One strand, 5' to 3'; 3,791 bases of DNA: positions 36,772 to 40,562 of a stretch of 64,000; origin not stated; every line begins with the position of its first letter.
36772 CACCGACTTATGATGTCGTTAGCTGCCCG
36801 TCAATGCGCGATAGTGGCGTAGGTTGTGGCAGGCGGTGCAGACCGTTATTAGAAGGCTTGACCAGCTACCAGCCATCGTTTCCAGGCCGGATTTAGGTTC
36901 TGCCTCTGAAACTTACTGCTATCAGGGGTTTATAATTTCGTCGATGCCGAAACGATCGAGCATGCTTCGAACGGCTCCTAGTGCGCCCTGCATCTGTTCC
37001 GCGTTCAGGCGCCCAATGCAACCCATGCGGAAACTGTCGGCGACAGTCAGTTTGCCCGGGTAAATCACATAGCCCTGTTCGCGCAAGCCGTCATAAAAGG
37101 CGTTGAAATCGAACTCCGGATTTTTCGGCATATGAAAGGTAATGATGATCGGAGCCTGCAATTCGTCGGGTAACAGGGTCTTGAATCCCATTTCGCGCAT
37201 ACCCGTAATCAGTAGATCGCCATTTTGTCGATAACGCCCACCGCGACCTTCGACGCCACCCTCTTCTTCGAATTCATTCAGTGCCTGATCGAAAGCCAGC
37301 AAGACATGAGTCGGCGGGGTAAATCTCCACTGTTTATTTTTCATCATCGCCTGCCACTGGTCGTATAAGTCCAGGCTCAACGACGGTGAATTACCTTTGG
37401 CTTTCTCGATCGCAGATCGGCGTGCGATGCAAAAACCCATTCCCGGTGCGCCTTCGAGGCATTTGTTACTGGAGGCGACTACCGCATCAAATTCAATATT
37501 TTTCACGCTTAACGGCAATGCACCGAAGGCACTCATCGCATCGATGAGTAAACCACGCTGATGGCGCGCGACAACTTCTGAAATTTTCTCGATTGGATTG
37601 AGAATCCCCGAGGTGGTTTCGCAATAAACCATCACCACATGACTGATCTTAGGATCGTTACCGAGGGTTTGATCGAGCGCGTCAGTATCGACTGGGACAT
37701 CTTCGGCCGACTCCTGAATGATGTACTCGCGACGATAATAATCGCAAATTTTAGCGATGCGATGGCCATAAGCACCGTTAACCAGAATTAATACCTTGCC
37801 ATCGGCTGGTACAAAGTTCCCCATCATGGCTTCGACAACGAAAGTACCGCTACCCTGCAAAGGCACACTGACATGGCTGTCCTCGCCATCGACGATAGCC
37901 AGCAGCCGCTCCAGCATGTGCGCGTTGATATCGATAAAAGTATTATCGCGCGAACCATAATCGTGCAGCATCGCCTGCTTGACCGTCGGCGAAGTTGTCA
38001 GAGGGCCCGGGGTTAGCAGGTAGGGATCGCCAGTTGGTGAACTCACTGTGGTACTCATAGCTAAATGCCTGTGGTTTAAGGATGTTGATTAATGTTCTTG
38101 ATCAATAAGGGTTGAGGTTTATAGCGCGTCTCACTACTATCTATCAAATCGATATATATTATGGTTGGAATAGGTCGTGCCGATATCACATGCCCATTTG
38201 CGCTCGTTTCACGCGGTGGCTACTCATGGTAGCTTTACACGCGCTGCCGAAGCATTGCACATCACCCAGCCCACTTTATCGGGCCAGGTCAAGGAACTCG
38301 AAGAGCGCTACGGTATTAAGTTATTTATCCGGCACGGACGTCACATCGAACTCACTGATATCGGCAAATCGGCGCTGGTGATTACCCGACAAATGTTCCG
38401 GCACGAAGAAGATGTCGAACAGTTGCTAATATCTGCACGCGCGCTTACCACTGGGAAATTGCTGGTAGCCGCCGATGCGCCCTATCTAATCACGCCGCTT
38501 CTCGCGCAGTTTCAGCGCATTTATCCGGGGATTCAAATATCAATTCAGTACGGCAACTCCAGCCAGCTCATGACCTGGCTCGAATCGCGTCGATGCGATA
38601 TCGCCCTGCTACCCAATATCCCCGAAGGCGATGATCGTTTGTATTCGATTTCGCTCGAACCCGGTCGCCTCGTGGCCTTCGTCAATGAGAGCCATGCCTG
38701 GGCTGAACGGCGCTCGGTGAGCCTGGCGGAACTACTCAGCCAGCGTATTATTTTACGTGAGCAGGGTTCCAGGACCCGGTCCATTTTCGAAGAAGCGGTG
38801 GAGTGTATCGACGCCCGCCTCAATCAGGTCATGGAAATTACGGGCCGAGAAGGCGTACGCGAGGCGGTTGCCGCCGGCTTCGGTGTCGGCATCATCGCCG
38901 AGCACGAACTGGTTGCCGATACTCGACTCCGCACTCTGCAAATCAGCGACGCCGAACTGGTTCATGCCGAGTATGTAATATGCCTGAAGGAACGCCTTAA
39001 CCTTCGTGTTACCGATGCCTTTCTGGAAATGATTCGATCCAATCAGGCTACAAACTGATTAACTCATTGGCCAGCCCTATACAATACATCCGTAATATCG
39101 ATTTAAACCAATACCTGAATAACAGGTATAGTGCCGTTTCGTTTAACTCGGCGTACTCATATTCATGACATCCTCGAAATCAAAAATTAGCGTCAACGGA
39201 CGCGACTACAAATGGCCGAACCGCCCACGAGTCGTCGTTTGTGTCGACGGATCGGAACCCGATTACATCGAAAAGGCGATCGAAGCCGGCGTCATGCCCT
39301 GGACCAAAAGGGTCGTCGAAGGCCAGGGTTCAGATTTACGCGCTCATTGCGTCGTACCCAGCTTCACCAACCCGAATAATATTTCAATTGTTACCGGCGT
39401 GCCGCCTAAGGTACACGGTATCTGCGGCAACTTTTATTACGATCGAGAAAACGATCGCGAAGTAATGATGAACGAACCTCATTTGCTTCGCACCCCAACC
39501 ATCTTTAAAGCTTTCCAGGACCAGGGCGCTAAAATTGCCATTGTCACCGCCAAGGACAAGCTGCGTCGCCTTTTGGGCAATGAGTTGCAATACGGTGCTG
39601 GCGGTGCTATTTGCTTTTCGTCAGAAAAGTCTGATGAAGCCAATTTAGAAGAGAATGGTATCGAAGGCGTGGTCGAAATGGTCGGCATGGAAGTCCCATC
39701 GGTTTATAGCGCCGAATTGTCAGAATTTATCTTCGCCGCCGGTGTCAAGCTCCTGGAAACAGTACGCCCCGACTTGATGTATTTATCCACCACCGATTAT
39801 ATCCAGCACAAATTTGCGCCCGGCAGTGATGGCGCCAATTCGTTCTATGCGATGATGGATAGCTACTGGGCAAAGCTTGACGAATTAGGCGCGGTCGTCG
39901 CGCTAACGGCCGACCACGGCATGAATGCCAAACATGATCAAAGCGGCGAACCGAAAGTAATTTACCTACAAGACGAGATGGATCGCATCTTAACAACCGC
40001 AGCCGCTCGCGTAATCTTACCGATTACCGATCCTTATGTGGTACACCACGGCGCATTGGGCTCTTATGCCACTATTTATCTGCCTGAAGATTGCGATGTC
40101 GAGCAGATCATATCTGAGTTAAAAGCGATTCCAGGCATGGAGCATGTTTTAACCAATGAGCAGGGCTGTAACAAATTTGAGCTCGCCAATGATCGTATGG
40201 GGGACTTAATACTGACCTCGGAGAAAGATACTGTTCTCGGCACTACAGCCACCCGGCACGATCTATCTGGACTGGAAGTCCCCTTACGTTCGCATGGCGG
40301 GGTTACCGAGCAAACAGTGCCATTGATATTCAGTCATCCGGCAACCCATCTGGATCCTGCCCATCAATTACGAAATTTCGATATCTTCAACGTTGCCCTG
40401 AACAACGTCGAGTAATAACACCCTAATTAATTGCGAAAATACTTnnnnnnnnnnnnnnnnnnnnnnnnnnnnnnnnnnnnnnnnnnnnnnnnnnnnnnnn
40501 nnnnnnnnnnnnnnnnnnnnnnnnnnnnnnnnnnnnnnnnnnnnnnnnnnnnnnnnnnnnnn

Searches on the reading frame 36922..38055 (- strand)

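Call 51: search_protein_families(library=pfam, proteins=[window:36922-38055:-], max_evalue=0.000001)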
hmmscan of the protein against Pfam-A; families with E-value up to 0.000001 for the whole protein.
window:36922-38055:- (377 aa): 1 family
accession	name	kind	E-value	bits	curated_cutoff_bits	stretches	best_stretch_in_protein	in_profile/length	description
PF00266.25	Aminotran_5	-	3.3e-14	53.1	21.5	1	117-310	122-317/371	Aminotransferase class-V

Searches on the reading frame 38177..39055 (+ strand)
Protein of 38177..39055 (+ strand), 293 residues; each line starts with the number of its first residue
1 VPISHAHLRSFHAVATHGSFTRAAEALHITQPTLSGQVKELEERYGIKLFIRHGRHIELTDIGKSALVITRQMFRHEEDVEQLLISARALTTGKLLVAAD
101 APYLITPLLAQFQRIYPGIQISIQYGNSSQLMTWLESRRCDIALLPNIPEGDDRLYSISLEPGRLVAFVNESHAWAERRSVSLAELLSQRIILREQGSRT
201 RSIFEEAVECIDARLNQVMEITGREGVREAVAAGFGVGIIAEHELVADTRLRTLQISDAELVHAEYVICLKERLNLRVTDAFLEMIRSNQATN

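Call 51: search_protein_families(library=pfam, proteins=[window:38177-39055:+], max_evalue=0.000001)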
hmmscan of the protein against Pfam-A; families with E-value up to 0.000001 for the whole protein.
window:38177-39055:+ (293 aa): 2 families
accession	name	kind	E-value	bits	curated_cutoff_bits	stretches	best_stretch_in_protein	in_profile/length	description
PF03466.25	LysR_substrate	-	5.7e-36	124.3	28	1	93-289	6-207/209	LysR substrate binding domain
PF00126.33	HTH_1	-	5.6e-24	84.3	26.6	1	7-63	3-59/60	Bacterial regulatory helix-turn-helix protein, lysR family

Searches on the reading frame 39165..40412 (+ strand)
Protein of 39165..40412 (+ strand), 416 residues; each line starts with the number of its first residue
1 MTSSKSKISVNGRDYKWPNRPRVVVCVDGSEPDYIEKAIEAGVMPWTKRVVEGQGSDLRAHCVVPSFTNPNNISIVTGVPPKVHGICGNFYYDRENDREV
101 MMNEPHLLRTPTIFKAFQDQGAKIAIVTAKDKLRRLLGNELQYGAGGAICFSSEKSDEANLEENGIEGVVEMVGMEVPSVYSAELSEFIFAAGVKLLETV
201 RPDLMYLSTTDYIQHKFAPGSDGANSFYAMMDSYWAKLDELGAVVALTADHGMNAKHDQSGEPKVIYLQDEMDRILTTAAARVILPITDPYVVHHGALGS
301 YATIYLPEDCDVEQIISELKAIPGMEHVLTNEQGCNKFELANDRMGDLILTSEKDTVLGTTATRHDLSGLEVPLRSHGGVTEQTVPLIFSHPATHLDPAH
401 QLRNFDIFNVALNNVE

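Call 51: search_protein_families(library=pfam, proteins=[window:39165-40412:+], max_evalue=0.000001)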
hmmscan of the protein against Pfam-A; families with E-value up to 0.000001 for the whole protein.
window:39165-40412:+ (416 aa): 1 family
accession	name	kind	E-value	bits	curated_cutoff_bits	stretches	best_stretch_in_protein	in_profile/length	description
PF01663.27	Phosphodiest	-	1.4e-26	94.4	23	1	23-362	2-327/342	Type I phosphodiesterase / nucleotide pyrophosphatase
